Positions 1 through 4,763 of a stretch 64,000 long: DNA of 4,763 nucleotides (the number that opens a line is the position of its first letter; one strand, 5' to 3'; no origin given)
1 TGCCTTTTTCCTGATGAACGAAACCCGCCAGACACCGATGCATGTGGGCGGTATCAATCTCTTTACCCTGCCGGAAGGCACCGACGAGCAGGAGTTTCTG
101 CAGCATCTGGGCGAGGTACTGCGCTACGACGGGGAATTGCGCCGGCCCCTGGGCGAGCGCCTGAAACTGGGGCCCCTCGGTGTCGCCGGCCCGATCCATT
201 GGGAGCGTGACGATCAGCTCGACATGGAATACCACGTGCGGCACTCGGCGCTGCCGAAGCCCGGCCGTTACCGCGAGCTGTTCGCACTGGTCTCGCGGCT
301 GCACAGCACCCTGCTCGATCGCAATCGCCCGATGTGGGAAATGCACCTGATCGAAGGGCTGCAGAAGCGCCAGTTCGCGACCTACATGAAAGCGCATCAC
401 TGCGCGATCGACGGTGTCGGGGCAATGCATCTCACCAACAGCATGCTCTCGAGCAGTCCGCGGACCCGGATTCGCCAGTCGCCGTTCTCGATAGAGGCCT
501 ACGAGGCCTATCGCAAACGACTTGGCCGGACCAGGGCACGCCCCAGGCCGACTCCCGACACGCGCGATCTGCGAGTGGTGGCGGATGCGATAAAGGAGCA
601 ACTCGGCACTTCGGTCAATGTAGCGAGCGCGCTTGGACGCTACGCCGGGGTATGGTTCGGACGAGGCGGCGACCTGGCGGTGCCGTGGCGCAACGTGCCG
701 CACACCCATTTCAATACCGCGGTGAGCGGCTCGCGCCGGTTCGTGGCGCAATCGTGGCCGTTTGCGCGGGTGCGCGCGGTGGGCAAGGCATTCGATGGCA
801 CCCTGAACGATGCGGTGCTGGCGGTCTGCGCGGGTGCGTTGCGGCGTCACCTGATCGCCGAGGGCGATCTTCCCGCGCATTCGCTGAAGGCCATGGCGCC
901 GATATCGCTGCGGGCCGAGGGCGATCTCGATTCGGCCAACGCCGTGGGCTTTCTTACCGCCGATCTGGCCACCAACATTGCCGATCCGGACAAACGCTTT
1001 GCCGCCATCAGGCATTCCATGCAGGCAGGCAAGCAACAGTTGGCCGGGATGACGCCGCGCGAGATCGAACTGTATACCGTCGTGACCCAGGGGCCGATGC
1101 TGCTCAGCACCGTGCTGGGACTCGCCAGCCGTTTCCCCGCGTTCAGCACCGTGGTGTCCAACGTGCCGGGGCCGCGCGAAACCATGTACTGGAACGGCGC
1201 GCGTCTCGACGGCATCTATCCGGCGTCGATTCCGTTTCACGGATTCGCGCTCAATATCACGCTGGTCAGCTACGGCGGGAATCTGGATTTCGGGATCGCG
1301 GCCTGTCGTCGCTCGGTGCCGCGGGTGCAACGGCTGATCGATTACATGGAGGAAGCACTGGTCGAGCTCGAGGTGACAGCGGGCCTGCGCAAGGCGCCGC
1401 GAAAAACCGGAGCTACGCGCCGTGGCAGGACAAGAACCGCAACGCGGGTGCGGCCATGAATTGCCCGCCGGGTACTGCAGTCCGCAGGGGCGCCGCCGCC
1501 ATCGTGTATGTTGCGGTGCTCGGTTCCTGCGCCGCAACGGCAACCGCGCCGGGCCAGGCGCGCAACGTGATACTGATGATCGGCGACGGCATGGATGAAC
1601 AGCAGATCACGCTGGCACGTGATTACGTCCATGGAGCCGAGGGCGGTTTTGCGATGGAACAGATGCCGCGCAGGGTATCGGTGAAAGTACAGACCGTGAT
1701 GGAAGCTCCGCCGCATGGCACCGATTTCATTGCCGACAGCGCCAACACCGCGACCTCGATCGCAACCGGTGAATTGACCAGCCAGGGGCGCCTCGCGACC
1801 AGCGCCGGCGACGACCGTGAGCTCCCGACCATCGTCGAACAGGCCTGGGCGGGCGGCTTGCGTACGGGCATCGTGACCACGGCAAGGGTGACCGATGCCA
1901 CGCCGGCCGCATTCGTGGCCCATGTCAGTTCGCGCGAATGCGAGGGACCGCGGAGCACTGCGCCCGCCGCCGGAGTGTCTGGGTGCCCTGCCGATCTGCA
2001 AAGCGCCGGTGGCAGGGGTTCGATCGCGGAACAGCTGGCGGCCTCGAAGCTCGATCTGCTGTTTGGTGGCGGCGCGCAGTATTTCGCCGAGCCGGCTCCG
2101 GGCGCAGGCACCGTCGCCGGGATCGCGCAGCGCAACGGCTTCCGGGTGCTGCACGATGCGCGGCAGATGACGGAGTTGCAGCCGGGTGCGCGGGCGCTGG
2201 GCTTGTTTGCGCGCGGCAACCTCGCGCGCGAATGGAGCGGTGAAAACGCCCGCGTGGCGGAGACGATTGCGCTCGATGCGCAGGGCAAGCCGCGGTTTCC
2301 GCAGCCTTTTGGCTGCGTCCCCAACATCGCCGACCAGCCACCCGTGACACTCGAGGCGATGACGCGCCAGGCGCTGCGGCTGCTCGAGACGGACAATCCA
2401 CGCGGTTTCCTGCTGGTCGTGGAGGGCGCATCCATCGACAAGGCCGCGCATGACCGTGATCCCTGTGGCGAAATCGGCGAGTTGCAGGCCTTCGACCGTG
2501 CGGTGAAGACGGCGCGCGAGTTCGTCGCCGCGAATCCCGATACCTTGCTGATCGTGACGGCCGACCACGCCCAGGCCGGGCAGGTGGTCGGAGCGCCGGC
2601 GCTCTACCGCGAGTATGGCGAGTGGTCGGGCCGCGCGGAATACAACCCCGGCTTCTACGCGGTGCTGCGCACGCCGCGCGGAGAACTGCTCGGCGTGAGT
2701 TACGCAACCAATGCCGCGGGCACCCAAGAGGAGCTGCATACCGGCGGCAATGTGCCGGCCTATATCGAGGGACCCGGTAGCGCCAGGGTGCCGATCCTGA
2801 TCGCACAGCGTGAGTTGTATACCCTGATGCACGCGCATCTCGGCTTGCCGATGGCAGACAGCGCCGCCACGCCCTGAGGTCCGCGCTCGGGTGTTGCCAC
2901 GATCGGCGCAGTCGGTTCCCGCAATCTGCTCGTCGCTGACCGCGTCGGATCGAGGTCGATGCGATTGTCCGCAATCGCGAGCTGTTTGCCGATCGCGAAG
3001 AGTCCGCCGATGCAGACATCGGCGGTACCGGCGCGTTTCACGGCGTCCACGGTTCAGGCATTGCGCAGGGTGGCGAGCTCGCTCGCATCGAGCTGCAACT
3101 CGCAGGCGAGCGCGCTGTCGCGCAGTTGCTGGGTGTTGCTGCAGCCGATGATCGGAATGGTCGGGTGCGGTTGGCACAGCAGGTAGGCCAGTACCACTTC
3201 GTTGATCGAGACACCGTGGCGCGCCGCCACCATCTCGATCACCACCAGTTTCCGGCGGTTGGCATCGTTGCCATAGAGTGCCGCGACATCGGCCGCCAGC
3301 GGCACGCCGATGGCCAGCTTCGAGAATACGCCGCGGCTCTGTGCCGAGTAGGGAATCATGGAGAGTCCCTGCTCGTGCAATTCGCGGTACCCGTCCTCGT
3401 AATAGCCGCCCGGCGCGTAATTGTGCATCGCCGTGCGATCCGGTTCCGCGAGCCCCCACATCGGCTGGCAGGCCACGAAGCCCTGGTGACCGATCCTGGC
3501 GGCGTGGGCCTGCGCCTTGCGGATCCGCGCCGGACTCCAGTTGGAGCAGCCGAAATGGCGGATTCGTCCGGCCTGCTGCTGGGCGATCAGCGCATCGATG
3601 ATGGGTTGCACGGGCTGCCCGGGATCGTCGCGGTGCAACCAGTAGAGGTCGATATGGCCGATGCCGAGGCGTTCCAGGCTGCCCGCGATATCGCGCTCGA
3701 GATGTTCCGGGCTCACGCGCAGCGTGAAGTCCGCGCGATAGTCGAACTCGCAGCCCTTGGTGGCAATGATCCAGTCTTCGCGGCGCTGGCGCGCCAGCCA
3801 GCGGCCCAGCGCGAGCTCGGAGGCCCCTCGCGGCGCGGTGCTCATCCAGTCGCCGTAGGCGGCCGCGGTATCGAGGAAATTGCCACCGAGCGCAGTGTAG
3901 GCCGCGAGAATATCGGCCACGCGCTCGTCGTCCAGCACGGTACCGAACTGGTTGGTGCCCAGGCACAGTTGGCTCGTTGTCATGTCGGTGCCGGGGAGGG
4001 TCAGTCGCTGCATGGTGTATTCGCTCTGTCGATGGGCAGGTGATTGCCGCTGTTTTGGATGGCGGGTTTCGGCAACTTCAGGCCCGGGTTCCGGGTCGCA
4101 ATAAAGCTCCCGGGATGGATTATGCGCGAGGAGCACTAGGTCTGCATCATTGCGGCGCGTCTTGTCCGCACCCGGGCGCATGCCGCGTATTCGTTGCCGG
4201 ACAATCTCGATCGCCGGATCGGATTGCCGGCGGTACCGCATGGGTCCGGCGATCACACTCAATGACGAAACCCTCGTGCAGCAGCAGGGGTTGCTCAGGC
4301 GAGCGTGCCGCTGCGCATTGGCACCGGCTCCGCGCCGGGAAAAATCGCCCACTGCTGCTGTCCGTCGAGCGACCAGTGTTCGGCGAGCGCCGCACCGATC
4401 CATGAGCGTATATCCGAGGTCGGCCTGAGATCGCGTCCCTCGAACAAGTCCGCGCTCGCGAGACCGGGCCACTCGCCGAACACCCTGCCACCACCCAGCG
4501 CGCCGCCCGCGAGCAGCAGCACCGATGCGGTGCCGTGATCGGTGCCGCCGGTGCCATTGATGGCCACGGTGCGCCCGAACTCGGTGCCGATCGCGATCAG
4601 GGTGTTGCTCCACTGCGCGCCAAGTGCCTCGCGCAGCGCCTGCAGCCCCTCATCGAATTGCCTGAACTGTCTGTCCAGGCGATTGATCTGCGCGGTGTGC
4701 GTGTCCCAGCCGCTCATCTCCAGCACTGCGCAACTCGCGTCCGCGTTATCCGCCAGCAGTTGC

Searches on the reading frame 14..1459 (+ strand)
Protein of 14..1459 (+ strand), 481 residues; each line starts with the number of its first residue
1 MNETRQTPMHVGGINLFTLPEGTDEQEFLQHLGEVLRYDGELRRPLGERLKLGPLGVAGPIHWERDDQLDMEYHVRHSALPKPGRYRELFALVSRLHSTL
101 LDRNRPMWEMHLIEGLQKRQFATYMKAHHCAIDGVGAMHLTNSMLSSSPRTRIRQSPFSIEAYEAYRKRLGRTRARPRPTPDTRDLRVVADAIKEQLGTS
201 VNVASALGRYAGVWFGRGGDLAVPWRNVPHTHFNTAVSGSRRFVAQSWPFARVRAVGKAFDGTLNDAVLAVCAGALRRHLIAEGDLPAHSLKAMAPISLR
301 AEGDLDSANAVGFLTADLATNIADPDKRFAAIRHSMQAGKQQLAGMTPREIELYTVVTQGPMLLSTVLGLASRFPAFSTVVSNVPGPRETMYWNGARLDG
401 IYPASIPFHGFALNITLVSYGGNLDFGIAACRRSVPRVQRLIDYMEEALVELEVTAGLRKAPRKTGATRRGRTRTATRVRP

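Call 66: search_protein_families(library=pfam, proteins=[window:14-1459:+], max_evalue=0.00001)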
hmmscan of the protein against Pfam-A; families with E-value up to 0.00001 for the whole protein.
window:14-1459:+ (481 aa): 2 families
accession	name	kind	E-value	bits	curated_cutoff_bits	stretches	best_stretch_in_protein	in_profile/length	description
PF03007.21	WS_DGAT_cat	-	4.1e-65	220.6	23.6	1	3-268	12-263/263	Wax ester synthase/diacylglycerol acyltransferase catalytic domain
PF06974.18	WS_DGAT_C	-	1e-36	126.6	20.7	1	309-452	3-144/145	WS/DGAT C-terminal domain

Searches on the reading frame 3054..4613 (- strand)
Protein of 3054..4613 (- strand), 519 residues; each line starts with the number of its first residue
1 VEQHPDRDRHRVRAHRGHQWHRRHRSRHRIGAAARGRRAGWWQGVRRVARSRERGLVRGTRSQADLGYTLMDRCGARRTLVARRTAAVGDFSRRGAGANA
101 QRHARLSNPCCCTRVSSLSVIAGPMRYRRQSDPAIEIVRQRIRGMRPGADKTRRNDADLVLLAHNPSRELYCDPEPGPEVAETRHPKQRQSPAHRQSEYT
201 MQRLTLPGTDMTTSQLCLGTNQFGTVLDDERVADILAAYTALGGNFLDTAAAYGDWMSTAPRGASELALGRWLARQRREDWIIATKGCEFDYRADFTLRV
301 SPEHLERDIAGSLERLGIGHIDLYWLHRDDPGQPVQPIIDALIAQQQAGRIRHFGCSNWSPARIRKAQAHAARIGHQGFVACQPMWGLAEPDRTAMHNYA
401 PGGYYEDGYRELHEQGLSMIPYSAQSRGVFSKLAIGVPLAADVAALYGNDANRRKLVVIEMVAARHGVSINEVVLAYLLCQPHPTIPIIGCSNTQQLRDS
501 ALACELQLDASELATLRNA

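Call 66: search_protein_families(library=pfam, proteins=[window:3054-4613:-], max_evalue=0.00001)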
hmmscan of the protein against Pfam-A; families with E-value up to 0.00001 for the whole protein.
window:3054-4613:- (519 aa): 1 family
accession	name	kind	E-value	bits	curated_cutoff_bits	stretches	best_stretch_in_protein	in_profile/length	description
PF00248.27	Aldo_ket_red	-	4.3e-49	167.6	24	1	216-518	2-288/291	Aldo/keto reductase family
